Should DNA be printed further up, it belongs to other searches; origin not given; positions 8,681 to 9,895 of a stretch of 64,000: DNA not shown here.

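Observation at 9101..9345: Origin-like iteron array embedded in the replisome-organizer-like gene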

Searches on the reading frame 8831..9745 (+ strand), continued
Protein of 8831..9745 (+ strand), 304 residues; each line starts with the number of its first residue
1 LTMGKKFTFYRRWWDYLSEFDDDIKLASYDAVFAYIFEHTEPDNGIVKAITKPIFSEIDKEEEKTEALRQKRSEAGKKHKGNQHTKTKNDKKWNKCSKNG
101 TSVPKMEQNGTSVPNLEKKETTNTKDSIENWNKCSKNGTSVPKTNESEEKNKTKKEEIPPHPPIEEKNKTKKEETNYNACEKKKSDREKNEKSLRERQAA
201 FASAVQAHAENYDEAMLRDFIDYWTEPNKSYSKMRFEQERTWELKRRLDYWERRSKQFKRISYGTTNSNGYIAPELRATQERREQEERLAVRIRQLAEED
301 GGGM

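Call 48: fold_search(model_id=the predicted structure, library=pdb)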
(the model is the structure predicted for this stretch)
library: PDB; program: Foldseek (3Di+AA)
matches with E <= 10: 7; with E <= 0.001: 0
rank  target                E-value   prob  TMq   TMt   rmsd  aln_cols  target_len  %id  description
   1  1x6i_A                5.6e+00  0.08  0.10  0.26   5.3        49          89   18  Crystal structure of ygfY from Escherichia coli (released 2005-02-08)
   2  8iww                  6.7e+00  0.05  0.10  0.04   9.1        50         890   12  hSPCA1 in the CaE1P-ADP state (released 2023-12-27)
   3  6es4_A                8.0e+00  0.06  0.09  0.12  13.4        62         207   21  A cryptic RNA-binding domain mediates Syncrip recognition and exosomal partitioning of miRNA targets (released 2018-03-07)
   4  6ofg_A                8.5e+00  0.05  0.12  0.33  11.5        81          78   12  In vitro polymerized PrgI V67A filaments (released 2019-07-10)
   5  8gup_A                9.1e+00  0.11  0.13  0.22   3.3        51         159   20  Crystal structure of EsaG from Staphylococcus aureus (released 2022-11-09)
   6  7ydo_A                9.1e+00  0.07  0.11  0.36   6.7        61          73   13  Crystal structure of Atg44 (released 2023-05-17)
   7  2mxt_MODEL_1_A        9.6e+00  0.08  0.11  0.32   6.7        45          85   20  NMR structure of the acidic domain of SYNCRIP (hnRNPQ) (released 2015-01-21)
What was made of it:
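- On Iteron-plasmid Rep (Rep_3 / RepA winged-helix): Foldseek against PDB found nothing with E<5 (call 48).
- Tried and rejected: Fold searches: Foldseek found nothing (call 48).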

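Call 68: search_protein_families(library=pfam, proteins=[P0003, P0009, P0019, P0029, P0004, P0007], max_evalue=0.1)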
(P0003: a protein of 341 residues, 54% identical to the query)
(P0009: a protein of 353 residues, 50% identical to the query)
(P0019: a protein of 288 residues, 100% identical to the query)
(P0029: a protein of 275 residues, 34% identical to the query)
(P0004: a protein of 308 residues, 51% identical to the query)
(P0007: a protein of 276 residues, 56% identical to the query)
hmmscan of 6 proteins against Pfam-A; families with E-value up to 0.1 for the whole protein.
P0003 (341 aa): 1 family
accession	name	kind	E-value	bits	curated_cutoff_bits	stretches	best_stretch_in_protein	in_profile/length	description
PF19808.4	DUF6291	-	9.7e-13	48.5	27.2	1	14-85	2-74/79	Family of unknown function (DUF6291)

P0009 (353 aa): 2 families
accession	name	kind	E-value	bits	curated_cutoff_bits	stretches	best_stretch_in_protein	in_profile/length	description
PF19808.4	DUF6291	-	5.4e-15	55.8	27.2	1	6-77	2-74/79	Family of unknown function (DUF6291)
PF09524.15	Phg_2220_C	-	0.0019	18.7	27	1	223-252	14-43/73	Conserved phage C-terminus (Phg_2220_C)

P0019 (288 aa): 2 families
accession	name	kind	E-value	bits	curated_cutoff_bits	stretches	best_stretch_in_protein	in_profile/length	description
PF19808.4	DUF6291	-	1.7e-11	44.5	27.2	1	4-82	1-79/79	Family of unknown function (DUF6291)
PF15487.11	FAM220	-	0.021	14.9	27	1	83-215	16-138/271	FAM220 family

P0029 (275 aa): 1 family
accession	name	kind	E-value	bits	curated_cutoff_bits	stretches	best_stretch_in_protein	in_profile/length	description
PF19808.4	DUF6291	-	2.6e-17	63.2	27.2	1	5-78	1-74/79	Family of unknown function (DUF6291)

P0004 (308 aa): 2 families
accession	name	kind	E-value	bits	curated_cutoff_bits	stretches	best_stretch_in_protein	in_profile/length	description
PF21332.3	AmiR_N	-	0.0029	18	27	1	66-125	41-100/111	AmiR, N-terminal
PF09347.15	DUF1989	-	0.053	13.6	27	1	47-112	40-101/168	Domain of unknown function (DUF1989)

P0007 (276 aa): 0 families
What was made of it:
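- Tried and rejected: C-terminal domains of most relatives: not in Pfam (call 68).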

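Call 72: search_dna_similar(query=window:8831-9745:+, collection=phages, mode=protein, max_rows=30, max_evalue=0.001)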
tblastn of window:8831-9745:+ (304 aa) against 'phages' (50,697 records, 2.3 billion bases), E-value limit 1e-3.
Records with a match: 6; places in all: 6; records where one place covers at least 80% of the query: 0.
Best place of each record, by identity: <60% 6.
By first word of the organism name: Flavobacterium 2; Riemerella 2; Rhodobacteraceae 1; Bacteriophage 1.
By host as written in the record: Flavobacterium sp. 2; - 2; Riemerella anatipestifer RAf2 1; Riemerella anatipestifer RAf63 1.
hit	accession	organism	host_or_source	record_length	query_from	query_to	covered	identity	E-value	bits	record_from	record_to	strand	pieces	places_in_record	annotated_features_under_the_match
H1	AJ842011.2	Flavobacterium phage 11b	Flavobacterium sp.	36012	185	267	27%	37.3%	8e-5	50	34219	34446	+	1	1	hypothetical protein (x2)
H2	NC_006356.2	Flavobacterium phage 11b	Flavobacterium sp.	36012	185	267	27%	37.3%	8e-5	50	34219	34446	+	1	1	hypothetical protein (x2)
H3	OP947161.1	Rhodobacteraceae phage LS06-2018-MD05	-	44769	188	258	23%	38.0%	8e-4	47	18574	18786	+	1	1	hypothetical protein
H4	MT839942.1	Bacteriophage sp.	human fecal samples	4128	210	257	16%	54.2%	2e-7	58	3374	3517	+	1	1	record has no annotation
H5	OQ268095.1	Riemerella phage vB_RanS_CRP5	Riemerella anatipestifer RAf2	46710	210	258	16%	44.9%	7e-5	50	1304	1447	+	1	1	hypothetical protein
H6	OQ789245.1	Riemerella phage vB_RanS_CRP6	Riemerella anatipestifer RAf63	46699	210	258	16%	44.9%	7e-5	50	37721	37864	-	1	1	hypothetical protein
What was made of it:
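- Tried and rejected: In cultured phages only the C-domain gives tblastn hits, all to hypothetical proteins (call 72).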

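Call 73: search_dna_similar(query=P0053, collection=phages, mode=protein, max_rows=30, max_evalue=0.001)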
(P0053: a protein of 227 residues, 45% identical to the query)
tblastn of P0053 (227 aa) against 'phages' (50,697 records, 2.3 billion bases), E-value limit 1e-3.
Records with a match: 111; places in all: 111; records where one place covers at least 80% of the query: 0.
Best place of each record, by identity: <60% 111.
By first word of the organism name: Streptococcus 51; Listeria 27; Bacillus 8; Bacteriophage 4; Cellulophaga 4; Riemerella 3; Enterococcus 3; Geobacillus 3; Olleya 2; Aeribacillus 2; and 3 more.
By host as written in the record: Listeria monocytogenes 19; - 6; Streptococcus thermophilus 3; Bacillus alcalophilus CGMCC 1.3604 3; Geobacillus thermodenitrificans 3; Cellulophaga baltica #13 2; Cellulophaga baltica #19 2; Olleya sp. HaHaR_3_96 2; and 61 more.
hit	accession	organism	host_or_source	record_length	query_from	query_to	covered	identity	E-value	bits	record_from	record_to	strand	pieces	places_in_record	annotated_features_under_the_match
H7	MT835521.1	Bacteriophage sp.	human fecal samples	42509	2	97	42%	37.1%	4e-10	65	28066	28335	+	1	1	record has no annotation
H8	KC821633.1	Cellulophaga phage phi13:2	Cellulophaga baltica #13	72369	2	97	42%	35.4%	2e-6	54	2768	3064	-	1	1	hypothetical protein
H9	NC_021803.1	Cellulophaga phage phi13:2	Cellulophaga baltica #13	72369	2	97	42%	35.4%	2e-6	54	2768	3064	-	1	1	hypothetical protein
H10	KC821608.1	Cellulophaga phage phi19:3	Cellulophaga baltica #19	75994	2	97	42%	35.4%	3e-6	53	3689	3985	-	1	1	hypothetical protein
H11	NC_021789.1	Cellulophaga phage phi19:3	Cellulophaga baltica #19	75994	2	97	42%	35.4%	3e-6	53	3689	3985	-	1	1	hypothetical protein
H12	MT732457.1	Olleya phage Harreka_1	Olleya sp. HaHaR_3_96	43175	2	97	42%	34.6%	4e-4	47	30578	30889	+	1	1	replication protein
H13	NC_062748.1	Olleya phage Harreka_1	Olleya sp. HaHaR_3_96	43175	2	97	42%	34.6%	4e-4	47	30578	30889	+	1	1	replication protein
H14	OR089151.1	Riemerella phage vB_RanS_CRP19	Riemerella anatipestifer RAf490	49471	2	76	33%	43.4%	4e-7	56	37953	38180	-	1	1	hypothetical protein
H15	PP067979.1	Riemerella phage vB_RanS_GDF21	Riemerella anatipestifer RA21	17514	2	76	33%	43.4%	4e-7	56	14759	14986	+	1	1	hypothetical protein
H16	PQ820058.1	Riemerella phage PJA1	Riemerella sp.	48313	2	76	33%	43.4%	4e-7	56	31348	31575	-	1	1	hypothetical protein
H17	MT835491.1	Bacteriophage sp.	human fecal samples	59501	2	97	42%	32.0%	2e-4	47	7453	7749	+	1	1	record has no annotation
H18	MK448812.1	Streptococcus phage Javan577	Streptococcus suis LS8B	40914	136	196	27%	49.2%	2e-9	62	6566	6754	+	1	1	chromosome replication initiation protein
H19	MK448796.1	Streptococcus phage Javan53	Streptococcus agalactiae ILRI005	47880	131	196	29%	42.6%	2e-7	57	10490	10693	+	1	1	DNA replication protein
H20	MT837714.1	Bacteriophage sp.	human fecal samples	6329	2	75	33%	37.3%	4e-7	56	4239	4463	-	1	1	record has no annotation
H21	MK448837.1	Streptococcus phage Javan10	Streptococcus agalactiae BE-PW-130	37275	131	196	29%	40.9%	2e-7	57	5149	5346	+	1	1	putative replication protein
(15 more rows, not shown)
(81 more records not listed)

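Call 75: get_annotated_region(hit=H12, flank=2500)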
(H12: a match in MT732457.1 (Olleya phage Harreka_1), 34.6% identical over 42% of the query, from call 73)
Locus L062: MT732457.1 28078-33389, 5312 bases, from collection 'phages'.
description: Olleya phage Harreka_1, complete genome.
organism: Olleya phage Harreka_1 (NCBI taxid 2745673)
taxonomy: Viruses; Duplodnaviria; Heunggongvirae; Uroviricota; Caudoviricetes; Aggregaviridae; Harrekavirus; Harrekavirus harreka
host: Olleya sp. HaHaR_3_96; source: surface seawater; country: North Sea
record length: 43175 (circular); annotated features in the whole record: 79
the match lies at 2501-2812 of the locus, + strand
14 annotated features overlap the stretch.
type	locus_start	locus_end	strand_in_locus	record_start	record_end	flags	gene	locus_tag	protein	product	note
CDS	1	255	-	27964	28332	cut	-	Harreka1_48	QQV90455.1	hypothetical protein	-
CDS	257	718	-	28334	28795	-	-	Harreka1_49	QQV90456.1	hypothetical protein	-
CDS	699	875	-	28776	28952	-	-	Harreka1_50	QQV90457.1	hypothetical protein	-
CDS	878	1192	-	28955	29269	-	-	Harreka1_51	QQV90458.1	hypothetical protein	-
CDS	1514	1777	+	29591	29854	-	-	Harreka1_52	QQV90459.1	hypothetical protein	-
CDS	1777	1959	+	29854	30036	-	-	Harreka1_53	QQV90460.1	hypothetical protein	-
CDS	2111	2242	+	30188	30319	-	-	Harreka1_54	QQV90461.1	hypothetical protein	-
CDS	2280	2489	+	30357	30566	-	-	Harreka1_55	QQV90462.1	hypothetical protein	-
CDS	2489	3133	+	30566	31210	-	-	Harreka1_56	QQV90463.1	replication protein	-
CDS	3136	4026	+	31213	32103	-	-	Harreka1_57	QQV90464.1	hypothetical protein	-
CDS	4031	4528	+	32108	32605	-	-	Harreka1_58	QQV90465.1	hypothetical protein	-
CDS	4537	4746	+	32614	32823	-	-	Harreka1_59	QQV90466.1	hypothetical protein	-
CDS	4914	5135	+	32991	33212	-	-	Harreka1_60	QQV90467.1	hypothetical protein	-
CDS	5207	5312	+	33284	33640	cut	-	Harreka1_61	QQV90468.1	hypothetical protein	-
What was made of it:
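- Olleya phage Harreka_1 gp56 is annotated 'replication protein' (call 75).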

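Call 76: get_annotated_region(hit=H8, flank=2500)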
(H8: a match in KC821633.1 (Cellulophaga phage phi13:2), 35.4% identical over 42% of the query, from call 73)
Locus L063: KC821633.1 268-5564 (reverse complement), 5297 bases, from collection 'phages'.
description: Cellulophaga phage phi13:2, complete genome.
organism: Cellulophaga phage phi13:2 (NCBI taxid 1328030)
taxonomy: Viruses; Duplodnaviria; Heunggongvirae; Uroviricota; Caudoviricetes; Pachyviridae; Baltivirus; Baltivirus phi13duo
host: Cellulophaga baltica #13; source: seawater; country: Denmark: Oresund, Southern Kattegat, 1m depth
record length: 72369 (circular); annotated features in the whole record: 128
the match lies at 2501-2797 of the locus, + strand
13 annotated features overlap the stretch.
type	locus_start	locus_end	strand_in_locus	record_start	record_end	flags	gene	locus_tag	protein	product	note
CDS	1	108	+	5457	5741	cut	-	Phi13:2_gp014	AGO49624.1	hypothetical protein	-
CDS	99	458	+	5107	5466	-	-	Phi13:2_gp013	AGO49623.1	hypothetical protein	-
CDS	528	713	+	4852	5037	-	-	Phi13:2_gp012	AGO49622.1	hypothetical protein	-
CDS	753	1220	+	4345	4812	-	-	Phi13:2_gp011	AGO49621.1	DnaA protein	annotation based on sequence similarity to NCBI ZP_05348368, CDD cd06571, and Pfam PF08299.6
CDS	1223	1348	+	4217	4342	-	-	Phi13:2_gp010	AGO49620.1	hypothetical protein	-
CDS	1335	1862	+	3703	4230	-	-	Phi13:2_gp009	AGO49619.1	hypothetical protein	-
CDS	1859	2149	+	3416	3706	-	-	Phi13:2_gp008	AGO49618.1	hypothetical protein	-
CDS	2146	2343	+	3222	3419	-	-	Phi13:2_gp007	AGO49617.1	hypothetical protein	-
CDS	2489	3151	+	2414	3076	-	-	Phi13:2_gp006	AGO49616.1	hypothetical protein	-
CDS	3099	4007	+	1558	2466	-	-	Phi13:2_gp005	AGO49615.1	DNA replication protein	annotation based on sequence similarity to NCBI ZP_10841663 and CDD COG1484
CDS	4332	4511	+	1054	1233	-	-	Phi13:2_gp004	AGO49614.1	hypothetical protein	-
CDS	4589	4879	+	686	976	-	-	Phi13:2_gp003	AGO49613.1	hypothetical protein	-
CDS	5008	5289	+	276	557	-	-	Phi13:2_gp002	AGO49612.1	hypothetical protein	-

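Call 77: get_annotated_region(hit=H14, flank=2500)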
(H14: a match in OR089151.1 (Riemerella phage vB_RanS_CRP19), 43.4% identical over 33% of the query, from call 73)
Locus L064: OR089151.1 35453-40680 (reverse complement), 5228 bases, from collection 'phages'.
description: Riemerella phage vB_RanS_CRP19, complete genome.
organism: Riemerella phage vB_RanS_CRP19 (NCBI taxid 3053250)
taxonomy: Viruses; Duplodnaviria; Heunggongvirae; Uroviricota; Caudoviricetes
host: Riemerella anatipestifer RAf490; source: duck excrement; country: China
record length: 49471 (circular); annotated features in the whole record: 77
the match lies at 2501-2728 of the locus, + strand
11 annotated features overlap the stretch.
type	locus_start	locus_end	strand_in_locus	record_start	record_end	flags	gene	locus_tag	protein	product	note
CDS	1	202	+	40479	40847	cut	-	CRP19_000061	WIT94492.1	hypothetical protein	-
CDS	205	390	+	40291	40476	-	-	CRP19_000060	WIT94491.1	hypothetical protein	-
CDS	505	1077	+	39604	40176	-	-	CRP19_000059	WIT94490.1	essential recombination function protein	-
CDS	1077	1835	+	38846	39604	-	-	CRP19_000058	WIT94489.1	hypothetical protein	-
CDS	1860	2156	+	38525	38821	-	-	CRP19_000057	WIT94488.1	hypothetical protein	-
CDS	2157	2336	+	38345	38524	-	-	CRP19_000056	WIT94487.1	hypothetical protein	-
CDS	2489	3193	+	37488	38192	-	-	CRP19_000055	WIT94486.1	hypothetical protein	-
CDS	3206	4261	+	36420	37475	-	-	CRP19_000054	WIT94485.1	hypothetical protein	-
CDS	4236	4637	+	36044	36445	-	-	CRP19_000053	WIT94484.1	hypothetical protein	-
CDS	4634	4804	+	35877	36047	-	-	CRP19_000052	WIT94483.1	hypothetical protein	-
CDS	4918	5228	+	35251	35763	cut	-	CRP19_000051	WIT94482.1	hypothetical protein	-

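Call 82: find_encoding_contigs(protein=P0053, flank=5000, max_places=1)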
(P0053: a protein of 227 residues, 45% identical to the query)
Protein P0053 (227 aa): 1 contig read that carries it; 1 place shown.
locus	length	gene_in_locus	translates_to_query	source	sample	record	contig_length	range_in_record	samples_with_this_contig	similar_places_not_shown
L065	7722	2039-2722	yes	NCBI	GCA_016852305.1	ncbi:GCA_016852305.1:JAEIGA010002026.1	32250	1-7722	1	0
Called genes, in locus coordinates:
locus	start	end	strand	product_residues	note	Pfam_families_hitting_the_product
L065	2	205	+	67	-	PF16938:Phage_holin_Dp1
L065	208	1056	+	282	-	PF01551:Peptidase_M23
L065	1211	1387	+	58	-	-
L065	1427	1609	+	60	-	-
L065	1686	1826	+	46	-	-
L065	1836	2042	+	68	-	-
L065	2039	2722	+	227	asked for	PF19808:DUF6291, PF07261:DnaB_2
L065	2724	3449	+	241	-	PF27148:Slr1353_N, PF20600:ExoX-like_C (weak)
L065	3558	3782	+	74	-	PF14090:HTH_39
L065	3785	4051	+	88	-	-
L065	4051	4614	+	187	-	-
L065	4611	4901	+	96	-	-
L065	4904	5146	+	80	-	-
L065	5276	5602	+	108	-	-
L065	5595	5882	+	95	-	-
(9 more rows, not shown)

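Call 106: find_encoding_contigs(protein=P0022, flank=1500, max_places=1)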
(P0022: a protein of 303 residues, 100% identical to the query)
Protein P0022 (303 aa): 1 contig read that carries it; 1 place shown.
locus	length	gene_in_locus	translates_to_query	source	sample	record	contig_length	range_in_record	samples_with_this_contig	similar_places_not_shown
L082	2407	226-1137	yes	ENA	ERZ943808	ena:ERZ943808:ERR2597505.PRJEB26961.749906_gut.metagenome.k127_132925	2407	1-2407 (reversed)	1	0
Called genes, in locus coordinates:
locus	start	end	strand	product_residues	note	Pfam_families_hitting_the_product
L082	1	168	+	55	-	?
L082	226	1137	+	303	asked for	PF19808:DUF6291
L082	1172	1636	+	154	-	PF20338:DUF6633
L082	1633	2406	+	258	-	?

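Call 107: find_encoding_contigs(protein=P0019, flank=1500, max_places=1)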
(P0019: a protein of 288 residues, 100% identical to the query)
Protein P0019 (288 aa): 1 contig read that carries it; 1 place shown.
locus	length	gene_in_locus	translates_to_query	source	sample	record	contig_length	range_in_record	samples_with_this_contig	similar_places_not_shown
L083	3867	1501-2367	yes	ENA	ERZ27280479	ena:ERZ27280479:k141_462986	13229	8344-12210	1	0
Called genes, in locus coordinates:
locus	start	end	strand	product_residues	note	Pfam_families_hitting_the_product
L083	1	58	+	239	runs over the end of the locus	PF06378:SSAP_Sak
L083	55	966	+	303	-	-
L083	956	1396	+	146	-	PF11325:DUF3127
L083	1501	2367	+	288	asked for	PF19808:DUF6291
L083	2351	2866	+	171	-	PF20338:DUF6633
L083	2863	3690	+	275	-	PF01555:N6_N4_Mtase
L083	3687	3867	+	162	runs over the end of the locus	-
